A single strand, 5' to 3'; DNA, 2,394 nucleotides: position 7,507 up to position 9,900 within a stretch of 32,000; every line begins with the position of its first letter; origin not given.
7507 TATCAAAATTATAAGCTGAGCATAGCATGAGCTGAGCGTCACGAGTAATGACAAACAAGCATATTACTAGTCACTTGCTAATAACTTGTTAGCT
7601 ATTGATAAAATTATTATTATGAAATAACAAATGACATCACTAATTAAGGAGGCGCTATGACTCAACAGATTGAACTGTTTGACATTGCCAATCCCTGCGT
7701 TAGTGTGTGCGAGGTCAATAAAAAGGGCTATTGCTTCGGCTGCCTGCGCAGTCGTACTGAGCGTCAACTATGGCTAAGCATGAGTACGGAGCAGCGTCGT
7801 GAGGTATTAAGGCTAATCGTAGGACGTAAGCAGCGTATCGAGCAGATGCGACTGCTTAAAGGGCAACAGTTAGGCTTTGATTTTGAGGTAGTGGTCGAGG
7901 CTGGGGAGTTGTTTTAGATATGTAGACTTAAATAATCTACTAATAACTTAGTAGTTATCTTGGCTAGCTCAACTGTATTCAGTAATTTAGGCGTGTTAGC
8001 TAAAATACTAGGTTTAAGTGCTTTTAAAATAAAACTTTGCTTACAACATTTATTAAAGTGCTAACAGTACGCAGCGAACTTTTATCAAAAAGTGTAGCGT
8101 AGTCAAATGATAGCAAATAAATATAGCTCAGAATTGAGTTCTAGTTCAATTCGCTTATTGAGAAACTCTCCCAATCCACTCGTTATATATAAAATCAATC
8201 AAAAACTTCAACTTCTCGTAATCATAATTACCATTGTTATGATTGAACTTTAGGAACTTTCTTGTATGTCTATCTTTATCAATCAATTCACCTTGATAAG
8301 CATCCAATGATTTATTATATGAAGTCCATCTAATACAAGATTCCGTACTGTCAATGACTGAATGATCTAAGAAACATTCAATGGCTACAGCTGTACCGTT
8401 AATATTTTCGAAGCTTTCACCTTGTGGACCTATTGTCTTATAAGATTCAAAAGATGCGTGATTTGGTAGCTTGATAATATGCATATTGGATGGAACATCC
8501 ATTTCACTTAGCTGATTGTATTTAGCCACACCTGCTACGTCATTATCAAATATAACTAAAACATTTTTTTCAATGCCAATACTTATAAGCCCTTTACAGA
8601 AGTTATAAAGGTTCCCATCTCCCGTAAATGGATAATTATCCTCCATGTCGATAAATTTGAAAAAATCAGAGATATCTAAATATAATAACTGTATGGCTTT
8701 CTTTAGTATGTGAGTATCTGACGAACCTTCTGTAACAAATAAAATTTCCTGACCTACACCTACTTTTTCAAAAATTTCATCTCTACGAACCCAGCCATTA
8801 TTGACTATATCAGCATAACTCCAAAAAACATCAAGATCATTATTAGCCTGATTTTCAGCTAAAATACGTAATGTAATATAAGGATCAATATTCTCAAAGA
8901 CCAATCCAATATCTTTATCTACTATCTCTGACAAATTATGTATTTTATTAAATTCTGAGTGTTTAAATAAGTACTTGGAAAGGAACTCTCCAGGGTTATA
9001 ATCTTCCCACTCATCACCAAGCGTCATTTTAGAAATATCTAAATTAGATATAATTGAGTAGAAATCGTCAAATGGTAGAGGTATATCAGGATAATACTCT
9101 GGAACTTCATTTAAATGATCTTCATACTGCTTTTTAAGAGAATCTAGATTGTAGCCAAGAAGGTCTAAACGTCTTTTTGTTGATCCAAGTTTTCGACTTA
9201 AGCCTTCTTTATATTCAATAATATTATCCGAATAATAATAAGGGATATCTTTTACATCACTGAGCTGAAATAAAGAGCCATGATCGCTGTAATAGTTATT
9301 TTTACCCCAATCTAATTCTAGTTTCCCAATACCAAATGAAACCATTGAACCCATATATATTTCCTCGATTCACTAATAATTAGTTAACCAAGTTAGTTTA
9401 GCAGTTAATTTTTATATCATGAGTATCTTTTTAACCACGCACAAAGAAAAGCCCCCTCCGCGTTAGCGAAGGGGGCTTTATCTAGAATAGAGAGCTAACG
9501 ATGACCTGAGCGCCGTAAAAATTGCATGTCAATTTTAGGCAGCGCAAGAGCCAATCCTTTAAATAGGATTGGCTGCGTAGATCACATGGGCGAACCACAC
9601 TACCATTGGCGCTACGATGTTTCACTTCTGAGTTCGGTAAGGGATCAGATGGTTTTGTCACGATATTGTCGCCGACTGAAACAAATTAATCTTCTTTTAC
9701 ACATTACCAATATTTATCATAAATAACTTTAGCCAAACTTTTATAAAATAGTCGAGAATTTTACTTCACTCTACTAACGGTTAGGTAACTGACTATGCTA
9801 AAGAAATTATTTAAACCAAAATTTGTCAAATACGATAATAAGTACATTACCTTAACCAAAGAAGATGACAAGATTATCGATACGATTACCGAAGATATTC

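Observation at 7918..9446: AT-rich single-gene islet encoding an orphan Toprim-signature protein: candidate uncharacterised defence nuclease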

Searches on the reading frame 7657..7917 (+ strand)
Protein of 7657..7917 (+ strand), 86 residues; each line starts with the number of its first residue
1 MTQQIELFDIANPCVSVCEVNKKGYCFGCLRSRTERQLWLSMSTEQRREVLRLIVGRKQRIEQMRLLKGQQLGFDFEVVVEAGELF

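Call 3: search_protein_families(library=pfam, proteins=[window:7657-7917:+], max_evalue=1)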
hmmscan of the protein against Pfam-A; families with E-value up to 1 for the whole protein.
window:7657-7917:+ (86 aa): 1 family
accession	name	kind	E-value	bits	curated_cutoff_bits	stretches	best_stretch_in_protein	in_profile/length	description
PF06945.18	DUF1289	-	1.2e-16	60.8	27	1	12-57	1-46/47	Protein of unknown function (DUF1289)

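Call 96: find_encoding_contigs(protein=window:7657-7917:+, flank=6000, max_places=6)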
Protein window:7657-7917:+ (86 aa): no gene with exactly this product is on record in the collection.

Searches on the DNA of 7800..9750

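Call 68: search_rna_families(source=window, start=7800, end=9750, threshold=evalue, max_evalue=1)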
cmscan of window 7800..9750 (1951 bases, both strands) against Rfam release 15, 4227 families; matches with E-value up to 1: 3.
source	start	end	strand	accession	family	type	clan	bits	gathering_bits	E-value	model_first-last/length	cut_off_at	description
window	9585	9676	-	RF00001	5S_rRNA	Gene; rRNA;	CL00113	38.7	38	5.7e-06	1-120/120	no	5S ribosomal RNA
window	9448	9479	-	RF00262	sar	Gene; antisense;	-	21.1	43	0.4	33-64/68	no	sar RNA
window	9436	9512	-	RF00519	suhB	Gene; sRNA;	CL00108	19.8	41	0.42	1-77/77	no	Makes More Granules Regulator RNA (mmgR)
